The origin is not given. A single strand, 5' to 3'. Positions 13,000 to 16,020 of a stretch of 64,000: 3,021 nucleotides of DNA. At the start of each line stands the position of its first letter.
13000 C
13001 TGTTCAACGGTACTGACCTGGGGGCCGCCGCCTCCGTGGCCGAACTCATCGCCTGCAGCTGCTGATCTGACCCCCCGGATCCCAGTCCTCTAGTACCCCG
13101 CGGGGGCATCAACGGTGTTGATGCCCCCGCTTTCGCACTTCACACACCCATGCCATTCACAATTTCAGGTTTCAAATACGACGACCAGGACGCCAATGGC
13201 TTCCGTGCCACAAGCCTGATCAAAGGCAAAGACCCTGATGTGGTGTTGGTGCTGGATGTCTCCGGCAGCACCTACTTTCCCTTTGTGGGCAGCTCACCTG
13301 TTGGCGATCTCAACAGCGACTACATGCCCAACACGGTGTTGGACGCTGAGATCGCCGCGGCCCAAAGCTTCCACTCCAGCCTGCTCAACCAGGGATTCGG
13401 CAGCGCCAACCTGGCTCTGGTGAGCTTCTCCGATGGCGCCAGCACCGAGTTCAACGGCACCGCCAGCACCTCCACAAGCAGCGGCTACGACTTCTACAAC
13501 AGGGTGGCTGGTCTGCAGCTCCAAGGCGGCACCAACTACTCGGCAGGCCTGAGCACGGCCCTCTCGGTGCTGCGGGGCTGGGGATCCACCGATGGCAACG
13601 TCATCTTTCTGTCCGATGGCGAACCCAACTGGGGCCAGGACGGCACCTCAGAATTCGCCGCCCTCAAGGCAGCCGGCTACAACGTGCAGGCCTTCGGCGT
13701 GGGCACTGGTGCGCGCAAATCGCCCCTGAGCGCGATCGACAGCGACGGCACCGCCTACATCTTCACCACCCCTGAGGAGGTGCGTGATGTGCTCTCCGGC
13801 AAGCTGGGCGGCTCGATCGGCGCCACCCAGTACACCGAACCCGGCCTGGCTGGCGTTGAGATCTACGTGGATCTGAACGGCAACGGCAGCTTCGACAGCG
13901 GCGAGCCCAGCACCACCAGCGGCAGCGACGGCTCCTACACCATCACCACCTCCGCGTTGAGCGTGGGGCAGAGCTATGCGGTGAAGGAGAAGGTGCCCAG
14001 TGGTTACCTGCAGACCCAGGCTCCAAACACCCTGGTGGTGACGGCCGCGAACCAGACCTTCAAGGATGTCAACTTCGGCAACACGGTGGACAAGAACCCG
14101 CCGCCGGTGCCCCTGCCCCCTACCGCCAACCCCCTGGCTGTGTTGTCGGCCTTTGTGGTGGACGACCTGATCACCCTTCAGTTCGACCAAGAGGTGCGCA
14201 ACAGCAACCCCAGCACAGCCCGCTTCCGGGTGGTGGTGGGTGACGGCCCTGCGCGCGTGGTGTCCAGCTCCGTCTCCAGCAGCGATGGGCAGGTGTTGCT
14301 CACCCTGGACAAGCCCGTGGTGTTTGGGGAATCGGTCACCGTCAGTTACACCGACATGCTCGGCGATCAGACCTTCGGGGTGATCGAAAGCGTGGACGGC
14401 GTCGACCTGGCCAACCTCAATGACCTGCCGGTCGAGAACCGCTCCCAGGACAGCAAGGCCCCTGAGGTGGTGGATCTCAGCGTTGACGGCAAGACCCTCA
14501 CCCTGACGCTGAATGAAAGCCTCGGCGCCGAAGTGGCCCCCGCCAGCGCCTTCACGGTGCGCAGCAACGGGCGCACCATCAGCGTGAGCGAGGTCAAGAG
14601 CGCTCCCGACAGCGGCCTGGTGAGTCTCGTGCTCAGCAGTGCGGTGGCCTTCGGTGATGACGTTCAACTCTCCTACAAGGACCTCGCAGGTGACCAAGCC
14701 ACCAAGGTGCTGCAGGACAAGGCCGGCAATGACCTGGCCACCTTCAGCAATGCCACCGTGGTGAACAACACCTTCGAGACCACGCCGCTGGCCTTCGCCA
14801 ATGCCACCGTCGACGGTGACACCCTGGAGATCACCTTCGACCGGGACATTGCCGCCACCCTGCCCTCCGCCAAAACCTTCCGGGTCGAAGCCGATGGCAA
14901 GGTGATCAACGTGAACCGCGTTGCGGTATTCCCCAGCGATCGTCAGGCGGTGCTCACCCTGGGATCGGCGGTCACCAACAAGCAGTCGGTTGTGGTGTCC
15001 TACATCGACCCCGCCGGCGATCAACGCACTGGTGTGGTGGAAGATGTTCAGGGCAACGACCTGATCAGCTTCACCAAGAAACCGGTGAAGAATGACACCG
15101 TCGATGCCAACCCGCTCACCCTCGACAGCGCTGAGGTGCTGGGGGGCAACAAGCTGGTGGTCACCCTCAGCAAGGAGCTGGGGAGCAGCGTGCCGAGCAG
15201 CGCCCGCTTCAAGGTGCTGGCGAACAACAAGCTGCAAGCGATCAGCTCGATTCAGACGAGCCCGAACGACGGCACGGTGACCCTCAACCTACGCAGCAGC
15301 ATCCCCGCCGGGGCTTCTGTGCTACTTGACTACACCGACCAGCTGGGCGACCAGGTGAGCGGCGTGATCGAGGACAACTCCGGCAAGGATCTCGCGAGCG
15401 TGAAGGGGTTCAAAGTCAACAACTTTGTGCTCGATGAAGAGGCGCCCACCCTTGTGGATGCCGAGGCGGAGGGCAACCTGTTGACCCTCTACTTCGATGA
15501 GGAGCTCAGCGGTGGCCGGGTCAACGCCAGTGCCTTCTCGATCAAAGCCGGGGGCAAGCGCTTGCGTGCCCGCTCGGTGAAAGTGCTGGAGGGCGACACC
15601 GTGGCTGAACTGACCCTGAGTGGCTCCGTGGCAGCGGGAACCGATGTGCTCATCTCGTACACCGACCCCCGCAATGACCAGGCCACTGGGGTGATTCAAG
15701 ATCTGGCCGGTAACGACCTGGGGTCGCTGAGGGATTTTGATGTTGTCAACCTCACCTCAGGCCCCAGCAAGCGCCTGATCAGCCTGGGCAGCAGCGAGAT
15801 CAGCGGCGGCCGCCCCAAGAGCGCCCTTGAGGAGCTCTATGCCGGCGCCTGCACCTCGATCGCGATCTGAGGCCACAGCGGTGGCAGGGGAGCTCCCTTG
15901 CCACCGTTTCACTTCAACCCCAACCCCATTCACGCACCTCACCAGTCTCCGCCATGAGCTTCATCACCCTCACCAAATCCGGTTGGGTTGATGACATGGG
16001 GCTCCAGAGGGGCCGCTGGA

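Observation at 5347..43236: Six-member family: a fixed 5xSwmB C-terminal cassette carrying interchangeable N-terminal heads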

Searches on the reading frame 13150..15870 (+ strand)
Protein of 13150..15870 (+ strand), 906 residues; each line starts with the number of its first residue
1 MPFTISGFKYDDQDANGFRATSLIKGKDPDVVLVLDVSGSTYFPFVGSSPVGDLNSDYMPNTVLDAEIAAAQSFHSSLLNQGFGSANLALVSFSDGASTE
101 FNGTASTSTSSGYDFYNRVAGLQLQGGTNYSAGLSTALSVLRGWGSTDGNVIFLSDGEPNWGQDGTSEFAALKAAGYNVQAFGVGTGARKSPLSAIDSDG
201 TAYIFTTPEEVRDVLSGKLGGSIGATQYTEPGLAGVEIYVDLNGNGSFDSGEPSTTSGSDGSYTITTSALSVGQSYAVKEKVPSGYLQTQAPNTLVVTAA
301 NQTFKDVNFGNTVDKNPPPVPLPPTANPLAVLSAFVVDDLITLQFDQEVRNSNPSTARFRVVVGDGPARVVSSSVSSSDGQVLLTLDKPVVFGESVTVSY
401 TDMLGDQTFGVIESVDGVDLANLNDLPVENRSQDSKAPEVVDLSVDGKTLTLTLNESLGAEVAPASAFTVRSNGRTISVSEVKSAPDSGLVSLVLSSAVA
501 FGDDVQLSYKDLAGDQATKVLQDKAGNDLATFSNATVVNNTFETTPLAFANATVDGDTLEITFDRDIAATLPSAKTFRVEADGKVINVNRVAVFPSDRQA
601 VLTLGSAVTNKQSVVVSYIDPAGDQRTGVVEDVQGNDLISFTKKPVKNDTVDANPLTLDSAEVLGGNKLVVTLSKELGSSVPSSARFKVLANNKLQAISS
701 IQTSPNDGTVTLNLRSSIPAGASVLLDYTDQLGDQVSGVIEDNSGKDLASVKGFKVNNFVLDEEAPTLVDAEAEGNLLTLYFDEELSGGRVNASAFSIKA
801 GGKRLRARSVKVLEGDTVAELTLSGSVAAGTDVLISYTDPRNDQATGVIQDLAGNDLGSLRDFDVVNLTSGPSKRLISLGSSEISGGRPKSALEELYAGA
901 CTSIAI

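Call 3: search_protein_families(library=pfam, proteins=[window:13150-15870:+], max_evalue=0.01)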
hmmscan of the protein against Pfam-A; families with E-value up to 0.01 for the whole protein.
window:13150-15870:+ (906 aa): 7 families
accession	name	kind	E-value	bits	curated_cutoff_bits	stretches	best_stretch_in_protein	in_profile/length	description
PF13753.12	SWM_repeat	-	1.6e-61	205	27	5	543-622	2-85/86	Putative flagellar system-associated repeat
PF00092.34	VWA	-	4.9e-10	40.3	23.8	1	30-208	1-165/174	von Willebrand factor type A domain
PF13519.12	VWA_2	-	2.2e-08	35.1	27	1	31-158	1-107/107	von Willebrand factor type A domain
PF13205.12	Big_5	-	4.5e-05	24.6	23.6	0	333-402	17-85/105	Bacterial Ig-like domain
PF17802.7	SpaA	-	7.9e-05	23.2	23.1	1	229-304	12-83/91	Prealbumin-like fold domain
PF09378.16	HAS-barrel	-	0.0002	21.8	25.2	0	370-426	4-56/90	HAS barrel domain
PF20009.4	GEVED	-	0.0052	18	24.4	1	236-272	2-43/78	GEVED domain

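Call 36: search_protein_families(library=ncbifam, proteins=[window:13150-15867:+], max_evalue=0.001)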
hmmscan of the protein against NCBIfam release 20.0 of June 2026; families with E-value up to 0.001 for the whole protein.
window:13150-15867:+ (906 aa): 1 family
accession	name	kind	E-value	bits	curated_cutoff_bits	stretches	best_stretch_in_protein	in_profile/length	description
TIGR02059.1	swm_rep_I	domain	1.3e-34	118.4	40.1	5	339-402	31-97/101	cyanobacterial long protein repeat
